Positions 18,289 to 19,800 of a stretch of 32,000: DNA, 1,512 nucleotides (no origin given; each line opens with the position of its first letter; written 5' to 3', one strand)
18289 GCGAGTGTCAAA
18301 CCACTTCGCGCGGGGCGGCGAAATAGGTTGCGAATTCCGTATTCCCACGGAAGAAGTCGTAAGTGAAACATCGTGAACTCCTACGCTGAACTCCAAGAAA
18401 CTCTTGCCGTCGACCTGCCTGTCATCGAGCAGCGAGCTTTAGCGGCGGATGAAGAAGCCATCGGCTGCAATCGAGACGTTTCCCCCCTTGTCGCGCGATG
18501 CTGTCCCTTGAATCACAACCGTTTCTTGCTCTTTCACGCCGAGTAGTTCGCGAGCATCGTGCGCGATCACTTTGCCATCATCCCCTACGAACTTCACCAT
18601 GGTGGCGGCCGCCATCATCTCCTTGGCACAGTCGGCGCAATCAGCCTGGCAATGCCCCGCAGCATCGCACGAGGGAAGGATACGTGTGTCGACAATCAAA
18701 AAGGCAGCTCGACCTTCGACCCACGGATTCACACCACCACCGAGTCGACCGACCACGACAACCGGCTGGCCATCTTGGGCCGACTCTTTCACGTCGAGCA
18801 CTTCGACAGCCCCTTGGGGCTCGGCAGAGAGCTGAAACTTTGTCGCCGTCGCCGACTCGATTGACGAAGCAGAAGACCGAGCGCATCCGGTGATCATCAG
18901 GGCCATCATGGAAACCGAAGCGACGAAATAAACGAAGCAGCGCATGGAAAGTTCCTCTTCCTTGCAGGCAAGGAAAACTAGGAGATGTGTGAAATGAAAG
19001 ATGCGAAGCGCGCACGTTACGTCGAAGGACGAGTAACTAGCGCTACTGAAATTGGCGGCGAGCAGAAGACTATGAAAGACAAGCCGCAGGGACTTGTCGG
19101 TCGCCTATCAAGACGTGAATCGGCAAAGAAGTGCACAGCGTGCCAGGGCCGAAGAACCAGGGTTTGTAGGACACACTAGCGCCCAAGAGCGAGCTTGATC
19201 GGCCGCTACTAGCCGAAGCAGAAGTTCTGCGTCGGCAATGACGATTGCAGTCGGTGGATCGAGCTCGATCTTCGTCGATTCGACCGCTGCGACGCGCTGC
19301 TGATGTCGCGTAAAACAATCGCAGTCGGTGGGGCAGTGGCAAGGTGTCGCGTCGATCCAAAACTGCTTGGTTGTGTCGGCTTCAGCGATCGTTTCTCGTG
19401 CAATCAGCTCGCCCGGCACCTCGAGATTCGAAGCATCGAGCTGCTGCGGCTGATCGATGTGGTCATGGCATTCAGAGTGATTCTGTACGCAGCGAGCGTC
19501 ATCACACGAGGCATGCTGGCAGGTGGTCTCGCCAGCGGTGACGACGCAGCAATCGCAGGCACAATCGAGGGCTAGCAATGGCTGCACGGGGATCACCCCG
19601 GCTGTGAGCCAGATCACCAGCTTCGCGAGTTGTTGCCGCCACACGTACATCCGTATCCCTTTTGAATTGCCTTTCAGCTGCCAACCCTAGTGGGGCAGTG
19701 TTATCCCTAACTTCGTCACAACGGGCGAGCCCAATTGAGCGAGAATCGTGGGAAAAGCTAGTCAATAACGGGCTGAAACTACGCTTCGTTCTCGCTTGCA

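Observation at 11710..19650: Lol-like split ABC tripartite pump with its own TolC, bracketed by three exported Cys-motif proteins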

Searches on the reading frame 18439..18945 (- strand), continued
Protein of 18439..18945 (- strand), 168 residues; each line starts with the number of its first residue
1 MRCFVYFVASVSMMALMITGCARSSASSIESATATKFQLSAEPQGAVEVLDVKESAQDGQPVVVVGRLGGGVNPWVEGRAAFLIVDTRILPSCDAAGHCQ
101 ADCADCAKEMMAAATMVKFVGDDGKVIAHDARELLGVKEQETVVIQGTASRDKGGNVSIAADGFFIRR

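Call 40: search_protein_families(library=pfam, proteins=[L067:676-1113:+, L041:6567-7637:-, L041:14811-15557:+, L075:2830-3408:-, L058:2353-3858:-, L042:18993-20384:-, L041:14224-14673:+, L013:3-1208:+, L041:5282-6550:-, L035:755-1096:+], max_evalue=0.01)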
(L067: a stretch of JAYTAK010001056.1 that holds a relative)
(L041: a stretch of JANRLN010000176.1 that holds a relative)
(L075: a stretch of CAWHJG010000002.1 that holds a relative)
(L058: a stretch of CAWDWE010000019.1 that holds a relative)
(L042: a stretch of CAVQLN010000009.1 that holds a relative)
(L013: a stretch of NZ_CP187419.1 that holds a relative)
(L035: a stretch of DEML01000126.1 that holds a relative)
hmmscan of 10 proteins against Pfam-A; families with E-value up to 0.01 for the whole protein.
L067:676-1113:+ (145 aa): 0 families

L041:6567-7637:- (356 aa): 2 families
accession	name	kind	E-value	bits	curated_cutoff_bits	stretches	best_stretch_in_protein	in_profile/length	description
PF07596.16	SBP_bac_10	-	2.1e-52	179.3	23.3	1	51-339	1-268/268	Protein of unknown function (DUF1559)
PF07963.17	N_methyl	-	9.6e-09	34.9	21.2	1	22-47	2-27/27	Prokaryotic N-terminal methylation motif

L041:14811-15557:+ (248 aa): 0 families

L075:2830-3408:- (192 aa): 1 family
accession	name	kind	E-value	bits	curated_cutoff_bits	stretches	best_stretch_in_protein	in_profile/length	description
PF20187.3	DUF6550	-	0.0031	18.2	27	1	5-55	5-53/190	Family of unknown function (DUF6550)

L058:2353-3858:- (501 aa): 4 families
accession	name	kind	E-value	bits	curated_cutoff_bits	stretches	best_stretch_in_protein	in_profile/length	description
PF00884.28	Sulfatase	-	3.7e-46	158.3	25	1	33-376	1-300/301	Sulfatase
PF16347.10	SGSH_C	-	2.3e-17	64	29.3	1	326-463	1-150/154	N-sulphoglucosamine sulphohydrolase, C-terminal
PF01663.27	Phosphodiest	-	8.5e-11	42.5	23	2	57-108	19-74/342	Type I phosphodiesterase / nucleotide pyrophosphatase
PF02995.22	DUF229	-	0.00074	18.8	25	1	286-334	306-354/496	Protein of unknown function (DUF229)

L042:18993-20384:- (463 aa): 5 families
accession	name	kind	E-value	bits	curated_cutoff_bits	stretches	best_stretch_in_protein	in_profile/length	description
PF00069.31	Pkinase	-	1.2e-46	159.6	31.7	1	100-360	1-254/263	Protein kinase domain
PF07714.23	PK_Tyr_Ser-Thr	-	2e-24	86.7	23.1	1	101-359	2-250/258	Protein tyrosine and serine/threonine kinase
PF01636.29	APH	-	6.4e-06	26.5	23.2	1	208-244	160-197/239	Phosphotransferase enzyme family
PF06293.20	Kdo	-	0.00012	22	21.3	1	194-235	115-160/207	Lipopolysaccharide kinase (Kdo/WaaP) family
PF03109.22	ABC1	-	0.00014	21.5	22.9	1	174-247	144-217/244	ABC1 atypical kinase-like domain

L041:14224-14673:+ (149 aa): 0 families

L013:3-1208:+ (401 aa): 4 families
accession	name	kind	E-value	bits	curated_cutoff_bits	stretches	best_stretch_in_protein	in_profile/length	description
PF16576.10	HlyD_D23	-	1.6e-16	60.7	30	1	1-68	146-214/214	Barrel-sandwich domain of CusB or HlyD membrane-fusion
PF19335.5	HMBD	-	8.2e-13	48.5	23.6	1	90-116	1-27/28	Heavy metal binding domain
PF13437.12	HlyD_3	-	8.1e-06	27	22.2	1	4-65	40-106/106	HlyD family secretion protein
PF11827.13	DUF3347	-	0.0002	22.6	25.5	1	244-327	2-90/93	Protein of unknown function (DUF3347)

L041:5282-6550:- (422 aa): 4 families
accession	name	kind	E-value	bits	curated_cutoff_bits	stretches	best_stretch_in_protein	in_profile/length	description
PF06537.16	DHOR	-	1.5e-46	159.4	22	2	159-422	215-499/499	Di-haem oxidoreductase, putative peroxidase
PF00034.26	Cytochrom_C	-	3e-05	25.7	21.3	0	302-422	3-89/90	Cytochrome c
PF13442.11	Cytochrome_CBB3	-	5.6e-05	23.8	27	0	298-337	1-34/68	Cytochrome C oxidase, cbb3-type, subunit III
PF03150.19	CCP_MauG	-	0.0049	18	25.6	0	309-393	21-81/149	Di-haem cytochrome c peroxidase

L035:755-1096:+ (113 aa): 1 family
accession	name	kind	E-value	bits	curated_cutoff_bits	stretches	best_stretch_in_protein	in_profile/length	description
PF00403.32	HMA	-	0.00031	21.5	24.8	1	35-73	1-40/62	Heavy-metal-associated domain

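Call 49: search_solved_structures(query=A2, max_evalue=1)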
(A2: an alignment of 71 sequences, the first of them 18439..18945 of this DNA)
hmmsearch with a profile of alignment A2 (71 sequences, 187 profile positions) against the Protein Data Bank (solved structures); distinct sequences matched with E-value up to 1: 4.
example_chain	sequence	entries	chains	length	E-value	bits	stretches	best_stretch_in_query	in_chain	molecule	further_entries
4gni_A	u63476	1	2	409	0.085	15.3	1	29-71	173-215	Putative heat shock protein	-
7z3n_D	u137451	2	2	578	0.14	14.7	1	29-71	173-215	Putative heat shock protein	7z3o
5mb9_A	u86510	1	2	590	0.14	14.6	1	29-71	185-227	Putative heat shock protein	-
6sr6_A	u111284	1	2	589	0.14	14.6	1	29-71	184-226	Putative heat shock protein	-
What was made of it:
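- On OB-fold periplasmic proteins (BOF/YgiW-like; CusF-like chaperones): The family profile has no PDB hit below E=0.08 (call 49).
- Tried and rejected: Only chance-level hits came back (call 49).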

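Call 56: search_protein_families(library=pfam, alignment_id=A4, max_evalue=0.0001)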
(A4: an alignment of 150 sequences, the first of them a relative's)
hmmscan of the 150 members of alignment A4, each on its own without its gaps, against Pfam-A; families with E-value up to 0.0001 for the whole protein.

A. member 1, L001:7080-7424:- (114 aa): 0 families

B. families by the number of members that match (of 150 scanned): 112 families (the first 25 are shown)
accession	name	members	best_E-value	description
PF07596.16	SBP_bac_10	4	4.5e-52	Protein of unknown function (DUF1559)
PF07963.17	N_methyl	4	1.2e-09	Prokaryotic N-terminal methylation motif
PF00403.32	HMA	3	3.7e-11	Heavy-metal-associated domain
PF00884.28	Sulfatase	2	3.7e-55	Sulfatase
PF07690.21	MFS_1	2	1.4e-50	Major Facilitator Superfamily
PF00561.26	Abhydrolase_1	2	2.9e-29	alpha/beta hydrolase fold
PF13557.12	Phenol_MetA_deg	2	5e-23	Putative MetA-pathway of phenol degradation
PF12146.15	Hydrolase_4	2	3.1e-20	Serine aminopeptidase, S33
PF08241.18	Methyltransf_11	2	2.2e-19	Methyltransferase domain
PF12697.13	Abhydrolase_6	2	8.3e-18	Alpha/beta hydrolase family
PF00753.33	Lactamase_B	2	8.6e-18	Metallo-beta-lactamase superfamily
PF13649.12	Methyltransf_25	2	1.1e-17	Methyltransferase domain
PF13847.12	Methyltransf_31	2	1.4e-13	Methyltransferase domain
PF08242.18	Methyltransf_12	2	1.5e-12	Methyltransferase domain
PF13489.12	Methyltransf_23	2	2e-11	Methyltransferase domain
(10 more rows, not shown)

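Call 67: search_protein_representatives(alignment_id=A2)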
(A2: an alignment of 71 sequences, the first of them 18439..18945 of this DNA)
Query: 71 sequences, 187 profile positions. Proteins with E-value up to 0.001 (for the whole library): 1400; up to 1e-10: 986; up to 1e-30: 109. The best 150 are listed.
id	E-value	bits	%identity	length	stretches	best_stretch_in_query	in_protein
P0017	7.7e-76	269.8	-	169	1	1-168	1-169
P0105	7.2e-57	208.0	-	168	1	1-167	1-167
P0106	3.4e-53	196.0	-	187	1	6-173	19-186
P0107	2.3e-51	190.0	-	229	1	10-184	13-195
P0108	1.6e-49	184.0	-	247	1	9-184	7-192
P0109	2.1e-49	183.6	-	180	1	11-169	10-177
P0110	3.8e-49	182.8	-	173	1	8-168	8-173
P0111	7.2e-49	181.9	-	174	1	4-167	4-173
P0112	2.0e-48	180.5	-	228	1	8-185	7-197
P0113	5.9e-48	178.9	-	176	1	8-171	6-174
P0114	3.4e-47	176.5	-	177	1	8-168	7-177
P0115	3.7e-47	176.3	-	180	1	11-169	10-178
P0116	4.2e-47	176.1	-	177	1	9-168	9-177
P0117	5.3e-47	175.8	-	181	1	10-168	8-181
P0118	2.6e-46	173.6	-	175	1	1-168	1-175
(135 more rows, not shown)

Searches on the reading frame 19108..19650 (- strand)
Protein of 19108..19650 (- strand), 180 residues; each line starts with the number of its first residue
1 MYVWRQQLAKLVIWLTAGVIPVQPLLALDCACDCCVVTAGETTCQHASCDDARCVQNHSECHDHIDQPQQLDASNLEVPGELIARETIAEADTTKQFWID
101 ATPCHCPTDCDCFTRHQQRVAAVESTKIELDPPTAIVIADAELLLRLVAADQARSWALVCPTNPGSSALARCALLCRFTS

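Call 3: search_protein_families(library=pfam, proteins=[window:19108-19650:-], max_evalue=0.01)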
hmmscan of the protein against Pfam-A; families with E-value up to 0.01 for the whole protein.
window:19108-19650:- (180 aa): 0 families

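Call 5: search_protein_families(library=ncbifam, proteins=[window:19108-19650:-], max_evalue=0.01)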
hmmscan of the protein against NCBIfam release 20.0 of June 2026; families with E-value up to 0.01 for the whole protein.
window:19108-19650:- (180 aa): 0 families

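Call 12: find_homologous_proteins(query=window:19108-19650:-, max_evalue=0.001)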
Query window:19108-19650:- (180 aa): 1 proteins with E <= 0.001 among 382 candidates.
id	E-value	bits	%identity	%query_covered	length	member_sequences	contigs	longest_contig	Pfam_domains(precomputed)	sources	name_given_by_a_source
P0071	2.3e-114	398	98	100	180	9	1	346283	-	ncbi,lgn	-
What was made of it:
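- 19108..19650 (-): First gene of the operon. It encodes a 180-aa exported (signal-peptide or N-anchor) Cys/His-rich protein with 15 Cys and 6 His. The word-indexed search found only a 98% twin (call 12).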

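Call 14: find_encoding_contigs(protein=P0071, flank=10000, max_places=2)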
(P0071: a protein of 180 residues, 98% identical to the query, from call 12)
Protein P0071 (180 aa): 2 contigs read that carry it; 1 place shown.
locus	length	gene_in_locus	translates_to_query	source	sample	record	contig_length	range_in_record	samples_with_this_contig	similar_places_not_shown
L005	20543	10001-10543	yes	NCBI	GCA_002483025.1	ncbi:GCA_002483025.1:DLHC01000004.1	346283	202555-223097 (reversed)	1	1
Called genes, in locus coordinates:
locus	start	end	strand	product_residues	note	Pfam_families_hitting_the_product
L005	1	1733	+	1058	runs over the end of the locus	-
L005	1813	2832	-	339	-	PF25173:Beta-prop_WDR3_1st, PF25174:Beta-prop_THOC3, PF23409:Beta-prop_EML, PF24814:WD40_Prp19, PF25168:Beta-prop_WDR36-Utp21_2nd, PF25172:Beta-prop_WDR3_2nd, PF25391:WD40_Gbeta, PF23414:Beta-prop_EML_2, +29 more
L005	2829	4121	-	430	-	PF07394:DUF1501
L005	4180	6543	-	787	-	PF07583:PSCyt2, PF07587:PSD1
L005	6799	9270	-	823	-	-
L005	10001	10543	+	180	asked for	-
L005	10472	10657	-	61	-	-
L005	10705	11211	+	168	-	-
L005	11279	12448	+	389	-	PF12704:MacB_PCD, PF02687:FtsX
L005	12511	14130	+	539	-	PF25919:BSH_CusB (faint), PF25954:Beta-barrel_RND_2 (weak), PF25989:YknX_C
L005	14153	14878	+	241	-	PF00005:ABC_tran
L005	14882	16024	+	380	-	PF12704:MacB_PCD, PF02687:FtsX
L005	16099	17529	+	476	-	PF02321:OEP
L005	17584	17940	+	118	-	-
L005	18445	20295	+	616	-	PF02321:OEP (weak)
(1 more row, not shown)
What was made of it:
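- Checked: 17139-15520: adaptor, 539 aa. The longer ORF from 17298 overlaps permease 1, and the 98%-identical twin MAG calls the 539-aa form (call 14).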

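Call 36: search_protein_families(library=pfam, proteins=[window:19108-19650:-], max_evalue=1)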
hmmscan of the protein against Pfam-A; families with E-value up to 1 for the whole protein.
window:19108-19650:- (180 aa): 0 families
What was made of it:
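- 19108..19650 (-): It has no Pfam or NCBIfam hit (calls 3, 5, 36).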
